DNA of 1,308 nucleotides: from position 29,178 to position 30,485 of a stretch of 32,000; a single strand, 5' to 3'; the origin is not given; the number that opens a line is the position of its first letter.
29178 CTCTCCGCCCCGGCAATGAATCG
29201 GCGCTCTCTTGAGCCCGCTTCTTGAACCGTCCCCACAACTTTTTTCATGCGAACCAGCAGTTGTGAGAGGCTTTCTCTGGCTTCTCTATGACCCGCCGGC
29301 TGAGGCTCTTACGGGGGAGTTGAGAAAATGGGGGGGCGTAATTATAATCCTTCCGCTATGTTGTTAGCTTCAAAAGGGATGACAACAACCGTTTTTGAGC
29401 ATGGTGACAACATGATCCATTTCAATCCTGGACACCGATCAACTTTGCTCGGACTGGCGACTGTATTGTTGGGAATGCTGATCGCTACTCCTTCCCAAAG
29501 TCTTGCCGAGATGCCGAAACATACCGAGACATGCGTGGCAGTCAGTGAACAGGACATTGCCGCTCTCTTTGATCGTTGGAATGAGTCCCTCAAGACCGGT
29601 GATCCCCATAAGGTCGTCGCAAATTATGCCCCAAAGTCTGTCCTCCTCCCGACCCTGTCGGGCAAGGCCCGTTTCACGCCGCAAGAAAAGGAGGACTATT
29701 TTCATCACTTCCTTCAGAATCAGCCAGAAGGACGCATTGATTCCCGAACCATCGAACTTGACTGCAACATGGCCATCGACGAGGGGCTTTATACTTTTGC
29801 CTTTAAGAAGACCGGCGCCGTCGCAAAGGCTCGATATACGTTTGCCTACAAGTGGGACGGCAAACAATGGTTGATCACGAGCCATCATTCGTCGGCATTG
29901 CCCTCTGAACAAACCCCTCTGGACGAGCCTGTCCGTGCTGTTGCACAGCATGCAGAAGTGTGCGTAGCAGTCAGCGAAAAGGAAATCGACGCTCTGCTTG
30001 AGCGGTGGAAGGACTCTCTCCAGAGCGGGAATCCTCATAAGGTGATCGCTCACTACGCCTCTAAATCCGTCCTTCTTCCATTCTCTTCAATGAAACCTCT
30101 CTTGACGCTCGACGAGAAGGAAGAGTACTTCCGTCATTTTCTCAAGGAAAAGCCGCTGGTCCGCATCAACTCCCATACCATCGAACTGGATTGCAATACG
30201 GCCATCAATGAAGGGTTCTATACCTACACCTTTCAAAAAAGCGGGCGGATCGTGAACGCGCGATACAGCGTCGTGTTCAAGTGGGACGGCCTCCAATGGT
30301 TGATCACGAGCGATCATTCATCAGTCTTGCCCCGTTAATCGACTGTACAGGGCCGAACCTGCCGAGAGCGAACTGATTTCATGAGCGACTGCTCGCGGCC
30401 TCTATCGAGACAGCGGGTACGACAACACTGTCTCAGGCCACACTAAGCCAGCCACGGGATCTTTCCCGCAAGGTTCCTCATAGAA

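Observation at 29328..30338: Secreted tandem-domain iota-carbonic-anhydrase-like protein with diverged motif in repeat 2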

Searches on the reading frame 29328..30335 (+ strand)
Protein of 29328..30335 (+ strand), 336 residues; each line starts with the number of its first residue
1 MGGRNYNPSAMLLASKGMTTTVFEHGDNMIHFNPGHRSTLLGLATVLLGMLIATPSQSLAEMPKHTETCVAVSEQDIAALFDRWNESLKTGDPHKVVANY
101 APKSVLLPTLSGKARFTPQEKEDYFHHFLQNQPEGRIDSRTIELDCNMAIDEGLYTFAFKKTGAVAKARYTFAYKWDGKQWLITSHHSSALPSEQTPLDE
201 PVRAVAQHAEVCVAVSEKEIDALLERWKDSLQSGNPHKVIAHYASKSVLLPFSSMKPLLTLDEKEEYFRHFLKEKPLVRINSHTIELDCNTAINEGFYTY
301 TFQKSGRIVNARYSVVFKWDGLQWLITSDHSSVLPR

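Call 3: search_protein_families(library=pfam, proteins=[window:29328-30335:+], max_evalue=0.01)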
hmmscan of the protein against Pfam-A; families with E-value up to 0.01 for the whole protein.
window:29328-30335:+ (336 aa): 4 families
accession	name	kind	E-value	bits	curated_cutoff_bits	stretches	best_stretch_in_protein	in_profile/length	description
PF08332.16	CaMKII_AD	-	8.9e-25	87.7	22.1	2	74-192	2-128/128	Calcium/calmodulin dependent protein kinase II association domain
PF14534.12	DUF4440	-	1.2e-09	39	25.2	1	77-183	1-107/107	Domain of unknown function (DUF4440)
PF12680.13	SnoaL_2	-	3.6e-07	31.1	27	0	82-181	2-99/102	SnoaL-like domain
PF13474.12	SnoaL_3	-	4.1e-06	27.6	22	0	77-190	1-118/121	SnoaL-like domain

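Call 4: search_protein_families(library=ncbifam, proteins=[window:29328-30335:+], max_evalue=0.01)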
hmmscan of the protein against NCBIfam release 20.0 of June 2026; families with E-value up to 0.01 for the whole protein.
window:29328-30335:+ (336 aa): 1 family
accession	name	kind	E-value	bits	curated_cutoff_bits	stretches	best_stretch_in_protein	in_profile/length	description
TIGR02246.1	TIGR02246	subfamily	5.8e-17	61.9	33.95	2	74-191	3-126/128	SgcJ/EcaC family oxidoreductase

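Call 6: search_solved_structures(query=window:29328-30335:+, max_evalue=1, show_alignments=4)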
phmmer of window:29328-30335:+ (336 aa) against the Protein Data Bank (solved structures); distinct sequences matched with E-value up to 1: 2.
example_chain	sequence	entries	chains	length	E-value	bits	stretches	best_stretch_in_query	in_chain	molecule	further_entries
3h51_A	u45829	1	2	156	9.9e-32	113.6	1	75-196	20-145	Putative calcium/calmodulin dependent protein kinase II association domain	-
7c5x_A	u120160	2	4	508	5.2e-12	48.8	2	139-208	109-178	iota-carbonic anhydrase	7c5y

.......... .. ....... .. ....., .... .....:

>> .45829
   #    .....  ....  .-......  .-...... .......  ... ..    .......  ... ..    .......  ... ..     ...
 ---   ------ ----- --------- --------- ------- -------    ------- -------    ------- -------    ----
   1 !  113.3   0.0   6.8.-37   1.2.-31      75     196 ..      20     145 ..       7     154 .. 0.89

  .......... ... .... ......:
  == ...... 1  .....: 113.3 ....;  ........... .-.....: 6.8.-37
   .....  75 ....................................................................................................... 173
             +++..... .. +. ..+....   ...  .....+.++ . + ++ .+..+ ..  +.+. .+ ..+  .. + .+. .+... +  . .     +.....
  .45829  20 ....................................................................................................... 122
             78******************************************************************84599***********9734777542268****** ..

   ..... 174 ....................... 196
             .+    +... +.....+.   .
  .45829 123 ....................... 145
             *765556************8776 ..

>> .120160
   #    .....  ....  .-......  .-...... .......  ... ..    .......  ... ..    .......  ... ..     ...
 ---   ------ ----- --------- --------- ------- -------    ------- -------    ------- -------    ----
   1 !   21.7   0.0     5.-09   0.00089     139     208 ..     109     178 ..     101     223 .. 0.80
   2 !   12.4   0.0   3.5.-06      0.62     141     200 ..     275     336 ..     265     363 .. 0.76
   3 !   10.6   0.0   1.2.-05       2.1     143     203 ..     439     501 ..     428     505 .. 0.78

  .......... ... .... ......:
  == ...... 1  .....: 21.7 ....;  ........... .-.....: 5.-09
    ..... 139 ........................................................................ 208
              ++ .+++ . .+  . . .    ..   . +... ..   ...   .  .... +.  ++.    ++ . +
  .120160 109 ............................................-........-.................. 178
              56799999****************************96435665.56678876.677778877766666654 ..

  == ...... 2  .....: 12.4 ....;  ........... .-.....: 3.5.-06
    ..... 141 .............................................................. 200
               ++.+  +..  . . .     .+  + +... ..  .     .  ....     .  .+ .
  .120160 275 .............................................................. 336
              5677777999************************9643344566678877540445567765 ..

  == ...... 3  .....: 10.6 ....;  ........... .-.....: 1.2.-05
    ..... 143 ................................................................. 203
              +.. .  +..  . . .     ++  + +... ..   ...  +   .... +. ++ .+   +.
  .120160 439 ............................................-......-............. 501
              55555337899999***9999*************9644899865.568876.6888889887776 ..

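Call 13: find_homologous_proteins(query=window:29328-30335:+, max_evalue=0.00001)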
Query window:29328-30335:+ (336 aa): 433 proteins with E <= 0.00001 among 3058 candidates; the best 120 are listed.
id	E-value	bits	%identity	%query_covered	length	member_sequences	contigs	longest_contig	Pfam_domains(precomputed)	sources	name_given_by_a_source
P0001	1.2e-223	759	64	85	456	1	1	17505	PF08332.17,PF14534.13,PF13474.13,PF27546.1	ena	-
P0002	6.4e-216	734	95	100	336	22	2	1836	PF12680.14,PF08332.17,PF14534.13,PF13474.13,PF27546.1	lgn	-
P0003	2.7e-202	689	61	86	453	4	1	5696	PF27330.1,PF25155.2,PF12680.14,PF08332.17,PF14534.13,PF13474.13,PF27546.1,PF20760.3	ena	-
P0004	4.9e-202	688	62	84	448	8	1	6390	PF12680.14,PF08332.17,PF14534.13,PF13474.13,PF27546.1,PF20760.3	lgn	-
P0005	3.8e-201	685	65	82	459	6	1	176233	PF25155.2,PF12680.14,PF08332.17,PF14534.13,PF13474.13,PF27546.1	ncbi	-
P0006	6.4e-176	602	85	91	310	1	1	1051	PF12680.14,PF08332.17,PF14534.13,PF13474.13,PF27546.1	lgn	-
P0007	5.1e-168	576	85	87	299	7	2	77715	PF12680.14,PF08332.17,PF14534.13,PF13474.13,PF27546.1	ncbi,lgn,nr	ncbi:MAG: DUF4440 domain-containing protein [Nitrospira sp.]|nr:DUF4440 domain-containing protein [N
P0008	6.9e-164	563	83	87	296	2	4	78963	PF12680.14,PF08332.17,PF14534.13,PF13474.13,PF27546.1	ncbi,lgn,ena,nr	ncbi:MAG: SgcJ/EcaC family oxidoreductase [Nitrospira sp.]|nr:SgcJ/EcaC family oxidoreductase [Nitro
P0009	4.5e-162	557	68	84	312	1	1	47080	PF08332.17,PF14534.13,PF13474.13,PF27546.1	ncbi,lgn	-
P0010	5.0e-158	544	79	86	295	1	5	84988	PF12680.14,PF08332.17,PF14534.13,PF13474.13,PF27546.1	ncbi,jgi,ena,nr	ncbi:MAG: DUF4440 domain-containing protein [Nitrospira sp.]|nr:DUF4440 domain-containing protein [N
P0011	1.3e-157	542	79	86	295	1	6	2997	PF12680.14,PF08332.17,PF14534.13,PF27546.1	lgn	-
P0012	1.7e-157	542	77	87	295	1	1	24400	PF12680.14,PF08332.17,PF14534.13,PF13474.13,PF27546.1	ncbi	-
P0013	2.4e-157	541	78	86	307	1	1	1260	PF12680.14,PF08332.17,PF14534.13,PF13474.13,PF27546.1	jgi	jgi:uncharacterized protein (TIGR02246 family)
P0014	1.4e-156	539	82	82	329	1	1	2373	PF12680.14,PF08332.17,PF14534.13,PF13474.13,PF27546.1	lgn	-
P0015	1.6e-156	539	78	86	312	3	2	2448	PF12680.14,PF08332.17,PF14534.13,PF13474.13,PF27546.1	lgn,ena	-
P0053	2.4e-145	502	74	86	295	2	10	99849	PF12680.14,PF08332.17,PF14534.13,PF13474.13,PF27546.1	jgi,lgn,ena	-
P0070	1.4e-128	447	63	81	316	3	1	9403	PF12680.14,PF08332.17,PF14534.13,PF13474.13,PF27546.1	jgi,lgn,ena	-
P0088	1.5e-121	424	64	81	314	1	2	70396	PF12680.14,PF08332.17,PF14534.13,PF13474.13,PF27546.1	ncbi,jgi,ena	-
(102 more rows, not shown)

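Call 21: find_related_loci(query=window:29412-30335:+, collection=genome_contigs, flank=10000)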
Query window:29412-30335:+ (308 aa) in genome_contigs; peptide patterns used: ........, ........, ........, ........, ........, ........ (x = any residue, [..] = any of these).
104 stretches matched a pattern; 68 encode a relative of the query (tblastn E <= 1e-3); 68 distinct loci.
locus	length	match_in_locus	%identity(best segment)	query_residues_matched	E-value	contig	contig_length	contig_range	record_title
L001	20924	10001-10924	92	1-308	0e+0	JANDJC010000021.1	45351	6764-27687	MAG: Nitrospira sp. isolate SZTDM-2_Bin289 NODE_21_length_45351_cov_1.760017, whole genome shotgun sequence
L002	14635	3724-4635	86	18-307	2e-174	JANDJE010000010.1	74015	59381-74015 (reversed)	MAG: Nitrospira sp. isolate SRBZ-2_Bin184 NODE_10_length_74015_cov_3.706227, whole genome shotgun sequence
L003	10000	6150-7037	84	18-307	9e-172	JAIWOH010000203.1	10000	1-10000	MAG: Nitrospira sp. isolate W63 contig-93_331.7, whole genome shotgun sequence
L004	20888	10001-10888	82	13-307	1e-170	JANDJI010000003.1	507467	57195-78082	MAG: Nitrospira sp. isolate JZ-3_Bin7 NODE_3_length_507467_cov_3.135487, whole genome shotgun sequence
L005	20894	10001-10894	83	16-307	7e-169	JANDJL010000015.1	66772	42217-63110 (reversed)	MAG: Nitrospira sp. isolate DGJ02_3_Bin65 NODE_15_length_66772_cov_3.284694, whole genome shotgun sequence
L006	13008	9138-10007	79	19-308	1e-162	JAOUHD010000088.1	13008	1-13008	MAG: Nitrospira sp. isolate 4_1_May_SF_Bin53 4_1_May_SF_Bin53_scaffold_1951_c1, whole genome shotgun sequence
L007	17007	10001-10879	77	16-308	3e-162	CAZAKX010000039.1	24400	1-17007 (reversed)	MAG TPA_asm: uncultured Nitrospira sp. isolate SRP237561_co1_244 genome assembly, contig: NODE_3211_length_24400_cov_43.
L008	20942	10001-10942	72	3-308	1e-155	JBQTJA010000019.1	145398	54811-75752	MAG: Nitrospiraceae bacterium isolate SAW245 c_000000018698, whole genome shotgun sequence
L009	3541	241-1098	77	23-307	2e-161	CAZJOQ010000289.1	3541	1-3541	MAG TPA_asm: uncultured Nitrospira sp. isolate SRP072547_co1_41 genome assembly, contig: NODE_64986_length_3541_cov_39.5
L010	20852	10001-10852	76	24-308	5e-154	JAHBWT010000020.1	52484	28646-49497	MAG: Nitrospira sp. isolate ACE_NIT12 NIT12_20, whole genome shotgun sequence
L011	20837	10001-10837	77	30-308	7e-153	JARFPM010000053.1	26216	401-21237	MAG: Nitrospira sp. isolate bin_25 scaffold_1597, whole genome shotgun sequence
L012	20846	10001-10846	75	27-308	1e-151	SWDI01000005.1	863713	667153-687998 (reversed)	MAG: Nitrospira sp. isolate RSF12 Nitrospira_sp_RSF12_5, whole genome shotgun sequence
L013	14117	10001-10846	74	27-308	2e-149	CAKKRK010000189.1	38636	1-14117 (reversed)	Nitrospiraceae bacterium isolate Hainich-H41-bin216-1 genome assembly, contig: H41-bin216_1_Hain_H41_02um_R2_582_length_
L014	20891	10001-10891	67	12-308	2e-143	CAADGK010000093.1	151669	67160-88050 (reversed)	uncultured Nitrosospira sp. isolate CMX.fa.gz genome assembly, contig: k127_454987, whole genome shotgun sequence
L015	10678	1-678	86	24-307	1e-137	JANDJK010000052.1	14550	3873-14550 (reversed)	MAG: Nitrospira sp. isolate QZM_B4_2_Bin429 NODE_52_length_14550_cov_1.662692, whole genome shotgun sequence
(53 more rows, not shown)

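Call 23: predict_structure(alignment_id=A1)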
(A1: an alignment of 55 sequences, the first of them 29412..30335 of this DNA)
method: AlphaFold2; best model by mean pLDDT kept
length: 308 residues; sequences in the alignment: 55
mean_pLDDT: 88.6   pTM: 0.82
mean pLDDT of the five models: 88.6, 88.3, 87.8, 87.7, 86.2
residues with pLDDT >= 90: 234; 70-90: 24; 50-70: 33; < 50: 17
segments of 3 or more residues with pLDDT < 50: 28-30, 168-171
pLDDT, mean of each block of 10 residues (from residue 1): 61 53 49 75 94 98 98 98 95 98 96 92 95 94 97 98 68 49 88 98 98 96 91 96 97 96 96 97 97 95 94
secondary structure, 60 per line:
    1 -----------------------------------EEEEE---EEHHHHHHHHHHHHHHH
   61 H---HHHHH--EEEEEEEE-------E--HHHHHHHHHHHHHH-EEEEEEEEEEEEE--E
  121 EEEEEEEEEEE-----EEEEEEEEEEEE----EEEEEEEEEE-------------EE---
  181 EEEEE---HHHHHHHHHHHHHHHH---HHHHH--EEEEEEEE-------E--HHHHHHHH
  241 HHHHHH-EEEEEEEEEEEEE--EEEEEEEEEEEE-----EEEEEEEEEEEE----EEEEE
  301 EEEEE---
elements in order: E36-40 H46-61 H65-69 E72-79 H90-103 E105-117 E120-131 E137-148 E153-162 E181-185 H189-204 H208-212 E215-222 H233-246 E248-260 E263-274 E280-291 E296-305

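Call 29: fold_search(model_id=the predicted structure, library=pdb)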
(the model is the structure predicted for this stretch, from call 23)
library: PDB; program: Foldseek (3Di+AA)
matches with E <= 10: 1547; with E <= 0.001: 695
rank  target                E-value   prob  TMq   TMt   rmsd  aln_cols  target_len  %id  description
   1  7c5y_B                7.3e-14  1.00  0.37  0.24  19.1       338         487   19  Crystal structure of the iota-carbonic anhydrase from eukaryotic microalga complexed with iodide (released 2021-04-28)
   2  3h51_A                1.0e-13  1.00  0.39  0.82   7.7       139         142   45  Crystal structure of Putative calcium/calmodulin dependent protein kinase II association domain (NP_636218.1) from XAN (released 2009-05-05)
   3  7c5x_A                1.8e-13  1.00  0.37  0.23  19.3       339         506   18  Crystal structure of the iota-carbonic anhydrase from eukaryotic microalga complexed with bicarbonate (released 2021-04-28)
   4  3h51_B                2.4e-13  1.00  0.38  0.82   7.8       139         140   45  Crystal structure of Putative calcium/calmodulin dependent protein kinase II association domain (NP_636218.1) from XAN (released 2009-05-05)
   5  7c5x_B                2.6e-13  1.00  0.36  0.23  19.5       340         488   18  Crystal structure of the iota-carbonic anhydrase from eukaryotic microalga complexed with bicarbonate (released 2021-04-28)
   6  9kw8_A                1.1e-11  1.00  0.34  0.38  14.5       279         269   11  Polyether epoxide hydrolase MonBI-MonBII complex with product analogue (released 2025-12-10)
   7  4rzm_B                1.1e-11  1.00  0.35  0.37  15.0       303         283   12  Crystal structure of the Lsd19-lasalocid A complex (released 2015-01-21)
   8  9kw6_C                1.9e-11  1.00  0.35  0.38  14.7       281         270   11  Polyether epoxide hydrolase MonBI-MonBII complex (released 2025-12-10)
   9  4rzm_A                3.0e-11  1.00  0.35  0.39  14.8       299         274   12  Crystal structure of the Lsd19-lasalocid A complex (released 2015-01-21)
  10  3rga                  5.1e-11  1.00  0.34  0.36  15.2       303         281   12  Crystal structure of epoxide hydrolase for polyether lasalocid A biosynthesis (released 2012-03-07)
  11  9kw6_A                5.6e-11  1.00  0.34  0.37  14.6       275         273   12  Polyether epoxide hydrolase MonBI-MonBII complex (released 2025-12-10)
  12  9kw6_B                5.9e-11  1.00  0.34  0.38  14.6       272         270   12  Polyether epoxide hydrolase MonBI-MonBII complex (released 2025-12-10)
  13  9kw8_C                1.3e-10  1.00  0.34  0.38  14.9       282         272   11  Polyether epoxide hydrolase MonBI-MonBII complex with product analogue (released 2025-12-10)
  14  9kw8_B                1.3e-10  1.00  0.34  0.37  14.4       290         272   12  Polyether epoxide hydrolase MonBI-MonBII complex with product analogue (released 2025-12-10)
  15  9kw6_D                1.6e-10  1.00  0.34  0.38  14.8       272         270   12  Polyether epoxide hydrolase MonBI-MonBII complex (released 2025-12-10)
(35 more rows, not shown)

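Call 32: find_encoding_contigs(protein=P0053, flank=8000, max_places=3)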
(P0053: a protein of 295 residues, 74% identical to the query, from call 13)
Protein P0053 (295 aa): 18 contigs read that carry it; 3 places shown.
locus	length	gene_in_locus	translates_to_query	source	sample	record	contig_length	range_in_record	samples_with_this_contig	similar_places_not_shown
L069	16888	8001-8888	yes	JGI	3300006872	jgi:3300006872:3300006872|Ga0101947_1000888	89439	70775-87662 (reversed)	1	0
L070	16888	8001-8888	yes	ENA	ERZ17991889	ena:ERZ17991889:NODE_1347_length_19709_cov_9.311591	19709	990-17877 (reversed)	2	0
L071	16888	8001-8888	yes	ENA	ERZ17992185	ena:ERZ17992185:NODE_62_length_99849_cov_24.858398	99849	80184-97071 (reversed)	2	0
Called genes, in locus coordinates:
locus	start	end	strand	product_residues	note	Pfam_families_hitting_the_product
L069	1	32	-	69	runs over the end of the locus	-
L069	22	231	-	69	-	-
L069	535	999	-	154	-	PF10057:MpsC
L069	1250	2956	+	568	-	PF00662:Proton_antipo_N, PF00361:Proton_antipo_M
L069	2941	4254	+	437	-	PF00361:Proton_antipo_M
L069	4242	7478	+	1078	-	PF10070:DabA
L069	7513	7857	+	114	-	PF00543:P-II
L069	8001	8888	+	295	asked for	PF08332:CaMKII_AD, PF12680:SnoaL_2 (faint), PF13474:SnoaL_3 (faint), PF14534:DUF4440 (faint), PF27546:MICAH (faint), PF08332:CaMKII_AD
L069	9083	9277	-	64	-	-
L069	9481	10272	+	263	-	-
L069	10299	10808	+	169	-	-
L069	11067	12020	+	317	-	PF08332:CaMKII_AD, PF12680:SnoaL_2 (faint), PF13474:SnoaL_3 (faint), PF14534:DUF4440 (weak), PF27546:MICAH (weak), PF08332:CaMKII_AD, PF14534:DUF4440 (weak), PF27546:MICAH (weak)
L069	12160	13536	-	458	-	PF00916:Sulfate_transp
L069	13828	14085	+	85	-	-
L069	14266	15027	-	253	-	PF10677:DUF2490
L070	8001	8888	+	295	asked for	PF08332:CaMKII_AD, PF12680:SnoaL_2 (faint), PF13474:SnoaL_3 (faint), PF14534:DUF4440 (faint), PF27546:MICAH (faint), PF08332:CaMKII_AD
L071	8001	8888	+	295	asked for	PF08332:CaMKII_AD, PF12680:SnoaL_2 (faint), PF13474:SnoaL_3 (faint), PF14534:DUF4440 (faint), PF27546:MICAH (faint), PF08332:CaMKII_AD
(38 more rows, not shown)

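Call 35: search_protein_families(library=pfam, proteins=[L004:7650-9752:+, L004:8094-9473:-, L004:11123-15478:+], max_evalue=0.01)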
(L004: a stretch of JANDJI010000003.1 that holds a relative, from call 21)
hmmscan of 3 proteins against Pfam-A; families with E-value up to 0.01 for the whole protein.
L004:7650-9752:+ (701 aa): 3 families
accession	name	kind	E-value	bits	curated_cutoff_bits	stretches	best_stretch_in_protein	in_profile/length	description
PF00916.26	Sulfate_transp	-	4.5e-53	180.8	23.2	1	163-554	1-380/380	Sulfate permease family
PF16983.11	MFS_MOT1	-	4.4e-05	24.2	30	1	448-531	26-111/111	Molybdate transporter of MFS superfamily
PF13466.11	STAS_2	-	6.7e-05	23.4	29.2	1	618-672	14-68/80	STAS domain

L004:8094-9473:- (459 aa): 0 families

L004:11123-15478:+ (1452 aa): 1 family
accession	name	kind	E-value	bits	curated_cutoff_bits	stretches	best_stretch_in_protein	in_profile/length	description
PF10070.14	DabA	-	2.2e-258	860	25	2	618-1418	77-747/747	Probable inorganic carbon transporter subunit DabA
